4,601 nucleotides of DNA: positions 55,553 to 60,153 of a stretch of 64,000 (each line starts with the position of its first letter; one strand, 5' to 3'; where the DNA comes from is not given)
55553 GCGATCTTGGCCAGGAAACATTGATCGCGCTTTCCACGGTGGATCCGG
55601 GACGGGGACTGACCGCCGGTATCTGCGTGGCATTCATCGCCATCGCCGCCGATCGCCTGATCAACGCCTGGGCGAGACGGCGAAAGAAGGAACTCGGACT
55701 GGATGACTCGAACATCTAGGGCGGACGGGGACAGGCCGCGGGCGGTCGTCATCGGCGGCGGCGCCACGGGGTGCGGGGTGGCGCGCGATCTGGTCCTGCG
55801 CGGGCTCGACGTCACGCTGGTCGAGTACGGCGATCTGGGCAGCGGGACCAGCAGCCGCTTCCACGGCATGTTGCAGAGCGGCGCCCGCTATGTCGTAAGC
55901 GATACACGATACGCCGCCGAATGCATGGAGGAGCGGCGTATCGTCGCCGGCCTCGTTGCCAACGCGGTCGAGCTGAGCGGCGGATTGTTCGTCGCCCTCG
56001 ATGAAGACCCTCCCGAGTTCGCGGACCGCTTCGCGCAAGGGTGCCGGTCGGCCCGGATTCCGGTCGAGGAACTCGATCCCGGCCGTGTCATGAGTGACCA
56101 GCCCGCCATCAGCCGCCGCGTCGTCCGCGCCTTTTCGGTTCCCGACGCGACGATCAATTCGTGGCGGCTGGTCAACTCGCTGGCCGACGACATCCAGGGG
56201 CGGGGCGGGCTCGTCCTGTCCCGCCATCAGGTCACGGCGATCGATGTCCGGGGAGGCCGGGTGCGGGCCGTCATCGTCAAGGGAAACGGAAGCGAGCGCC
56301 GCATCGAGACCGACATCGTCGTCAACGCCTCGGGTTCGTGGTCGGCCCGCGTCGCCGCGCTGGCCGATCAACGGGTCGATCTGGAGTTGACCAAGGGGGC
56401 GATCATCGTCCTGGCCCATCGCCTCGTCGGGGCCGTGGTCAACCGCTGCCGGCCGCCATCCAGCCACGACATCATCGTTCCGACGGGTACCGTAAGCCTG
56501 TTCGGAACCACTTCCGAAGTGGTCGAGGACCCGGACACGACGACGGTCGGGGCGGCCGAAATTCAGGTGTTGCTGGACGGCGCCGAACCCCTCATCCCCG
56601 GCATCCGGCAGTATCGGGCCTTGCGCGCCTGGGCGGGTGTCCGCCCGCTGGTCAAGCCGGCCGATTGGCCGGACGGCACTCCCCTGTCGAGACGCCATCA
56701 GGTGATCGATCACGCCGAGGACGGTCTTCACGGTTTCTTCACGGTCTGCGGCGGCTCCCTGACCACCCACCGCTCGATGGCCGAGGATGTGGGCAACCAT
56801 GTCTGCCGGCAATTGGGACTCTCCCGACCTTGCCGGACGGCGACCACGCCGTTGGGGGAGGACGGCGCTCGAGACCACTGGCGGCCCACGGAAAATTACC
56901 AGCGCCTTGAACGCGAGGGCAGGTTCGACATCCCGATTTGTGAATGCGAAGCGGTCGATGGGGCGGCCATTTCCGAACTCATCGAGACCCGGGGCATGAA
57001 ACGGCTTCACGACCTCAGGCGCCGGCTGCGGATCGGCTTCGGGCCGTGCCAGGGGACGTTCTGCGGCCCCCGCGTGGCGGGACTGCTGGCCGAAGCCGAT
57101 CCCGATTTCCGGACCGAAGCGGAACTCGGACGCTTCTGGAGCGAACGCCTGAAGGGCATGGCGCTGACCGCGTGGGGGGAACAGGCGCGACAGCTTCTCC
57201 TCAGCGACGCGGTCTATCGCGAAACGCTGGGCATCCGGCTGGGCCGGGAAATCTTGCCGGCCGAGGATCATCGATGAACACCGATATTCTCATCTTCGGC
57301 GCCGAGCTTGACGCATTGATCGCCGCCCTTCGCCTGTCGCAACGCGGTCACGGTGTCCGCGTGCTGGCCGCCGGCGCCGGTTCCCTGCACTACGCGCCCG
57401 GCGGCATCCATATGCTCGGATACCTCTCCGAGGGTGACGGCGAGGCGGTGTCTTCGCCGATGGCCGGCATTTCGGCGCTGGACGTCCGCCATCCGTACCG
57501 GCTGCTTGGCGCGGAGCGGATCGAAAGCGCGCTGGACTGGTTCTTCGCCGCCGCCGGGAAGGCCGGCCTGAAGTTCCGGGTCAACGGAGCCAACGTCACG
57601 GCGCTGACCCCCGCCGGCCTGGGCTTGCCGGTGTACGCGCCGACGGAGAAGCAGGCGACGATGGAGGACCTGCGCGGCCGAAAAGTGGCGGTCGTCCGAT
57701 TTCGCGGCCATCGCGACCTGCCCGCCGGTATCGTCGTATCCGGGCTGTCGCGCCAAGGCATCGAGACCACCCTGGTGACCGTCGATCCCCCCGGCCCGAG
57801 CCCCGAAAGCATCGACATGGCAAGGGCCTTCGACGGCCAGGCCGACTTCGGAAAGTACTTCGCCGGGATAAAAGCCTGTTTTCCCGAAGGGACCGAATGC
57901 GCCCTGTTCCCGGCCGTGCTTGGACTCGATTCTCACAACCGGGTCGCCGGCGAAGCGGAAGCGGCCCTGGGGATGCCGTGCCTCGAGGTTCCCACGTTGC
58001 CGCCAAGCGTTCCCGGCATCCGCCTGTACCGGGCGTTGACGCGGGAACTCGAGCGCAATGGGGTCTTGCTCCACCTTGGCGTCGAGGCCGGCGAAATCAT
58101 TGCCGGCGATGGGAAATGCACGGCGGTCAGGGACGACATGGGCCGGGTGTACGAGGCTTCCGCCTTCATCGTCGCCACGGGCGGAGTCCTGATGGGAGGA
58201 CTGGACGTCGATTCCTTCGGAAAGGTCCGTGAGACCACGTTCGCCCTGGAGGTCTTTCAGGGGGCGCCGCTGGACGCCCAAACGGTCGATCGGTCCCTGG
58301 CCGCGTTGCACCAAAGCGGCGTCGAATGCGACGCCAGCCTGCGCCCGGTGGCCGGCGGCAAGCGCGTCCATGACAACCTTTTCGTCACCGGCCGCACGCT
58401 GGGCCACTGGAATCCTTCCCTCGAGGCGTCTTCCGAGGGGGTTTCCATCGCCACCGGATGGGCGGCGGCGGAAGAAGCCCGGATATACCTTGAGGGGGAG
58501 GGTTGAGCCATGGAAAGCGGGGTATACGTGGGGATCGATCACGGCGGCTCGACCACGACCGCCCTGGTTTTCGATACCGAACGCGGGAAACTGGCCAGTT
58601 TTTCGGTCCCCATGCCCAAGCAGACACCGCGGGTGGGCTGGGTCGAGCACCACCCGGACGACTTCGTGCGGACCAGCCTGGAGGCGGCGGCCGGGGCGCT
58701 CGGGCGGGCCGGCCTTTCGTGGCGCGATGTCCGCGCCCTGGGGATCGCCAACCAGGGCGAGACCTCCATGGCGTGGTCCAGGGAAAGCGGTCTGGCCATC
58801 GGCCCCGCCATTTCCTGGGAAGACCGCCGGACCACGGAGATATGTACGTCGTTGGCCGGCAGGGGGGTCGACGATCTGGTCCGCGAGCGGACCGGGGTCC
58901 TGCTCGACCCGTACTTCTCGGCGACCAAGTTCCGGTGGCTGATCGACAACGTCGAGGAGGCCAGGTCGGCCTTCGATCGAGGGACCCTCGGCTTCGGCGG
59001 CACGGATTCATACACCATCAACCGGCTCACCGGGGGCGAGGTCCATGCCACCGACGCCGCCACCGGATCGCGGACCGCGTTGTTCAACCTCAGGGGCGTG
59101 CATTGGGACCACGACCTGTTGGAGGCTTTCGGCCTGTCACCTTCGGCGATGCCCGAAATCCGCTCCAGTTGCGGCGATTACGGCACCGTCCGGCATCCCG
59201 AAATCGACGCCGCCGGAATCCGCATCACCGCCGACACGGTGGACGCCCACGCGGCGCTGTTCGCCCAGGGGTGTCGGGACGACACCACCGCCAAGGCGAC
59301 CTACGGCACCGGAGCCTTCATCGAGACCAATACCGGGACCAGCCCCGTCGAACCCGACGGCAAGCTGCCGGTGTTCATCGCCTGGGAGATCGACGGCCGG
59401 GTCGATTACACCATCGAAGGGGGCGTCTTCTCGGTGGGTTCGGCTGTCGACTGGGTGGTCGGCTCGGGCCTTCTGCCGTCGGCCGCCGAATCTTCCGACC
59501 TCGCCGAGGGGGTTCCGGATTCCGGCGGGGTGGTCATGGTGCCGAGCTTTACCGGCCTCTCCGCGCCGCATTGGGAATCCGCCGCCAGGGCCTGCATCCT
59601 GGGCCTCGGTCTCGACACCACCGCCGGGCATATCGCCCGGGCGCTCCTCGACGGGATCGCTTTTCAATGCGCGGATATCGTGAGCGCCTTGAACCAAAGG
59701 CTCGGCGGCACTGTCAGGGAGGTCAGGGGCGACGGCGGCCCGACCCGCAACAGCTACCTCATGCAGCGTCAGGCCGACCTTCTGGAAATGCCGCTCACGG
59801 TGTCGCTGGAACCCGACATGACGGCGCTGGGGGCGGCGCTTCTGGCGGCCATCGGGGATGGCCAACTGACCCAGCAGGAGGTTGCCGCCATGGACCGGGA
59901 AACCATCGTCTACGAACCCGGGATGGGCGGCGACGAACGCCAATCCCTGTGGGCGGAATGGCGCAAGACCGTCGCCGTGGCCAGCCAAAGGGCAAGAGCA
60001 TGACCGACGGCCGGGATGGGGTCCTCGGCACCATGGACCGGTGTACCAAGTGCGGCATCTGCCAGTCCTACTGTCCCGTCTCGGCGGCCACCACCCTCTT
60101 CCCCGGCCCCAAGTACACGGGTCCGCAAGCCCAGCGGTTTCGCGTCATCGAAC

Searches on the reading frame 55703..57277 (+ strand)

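Call 103: search_protein_families(library=pfam, proteins=[window:55703-57277:+], max_evalue=0.001)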
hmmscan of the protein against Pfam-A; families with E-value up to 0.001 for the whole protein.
window:55703-57277:+ (524 aa): 5 families
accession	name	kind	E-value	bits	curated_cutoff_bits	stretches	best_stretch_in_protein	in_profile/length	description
PF01266.30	DAO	-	5.1e-52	178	27.9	1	14-353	2-349/353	FAD dependent oxidoreductase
PF04324.20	Fer2_BFD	-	2.1e-08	34.8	26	1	412-464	2-50/50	BFD-like [2Fe-2S] binding domain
PF07992.20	Pyr_redox_2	-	2.6e-06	27.5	26.1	0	12-44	142-175/291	Pyridine nucleotide-disulphide oxidoreductase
PF00890.30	FAD_binding_2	-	1.5e-05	24.9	20.4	1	14-226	2-218/414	FAD binding domain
PF01494.25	FAD_binding_3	-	0.00087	19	22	0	15-219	5-166/349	FAD binding domain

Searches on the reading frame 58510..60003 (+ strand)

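Call 103: search_protein_families(library=pfam, proteins=[window:58510-60003:+], max_evalue=0.001)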
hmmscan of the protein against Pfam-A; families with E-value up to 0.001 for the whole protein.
window:58510-60003:+ (497 aa): 3 families
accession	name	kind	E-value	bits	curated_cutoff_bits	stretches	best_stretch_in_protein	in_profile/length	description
PF00370.27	FGGY_N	-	1.4e-47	162.9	28.8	1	5-245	1-238/245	FGGY family of carbohydrate kinases, N-terminal domain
PF02782.22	FGGY_C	-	1.9e-34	119.6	27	1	262-448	2-196/198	FGGY family of carbohydrate kinases, C-terminal domain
PF01869.26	BcrAD_BadFG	-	2.9e-05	24.2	31.5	0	372-446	191-271/271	BadF/BadG/BcrA/BcrD ATPase family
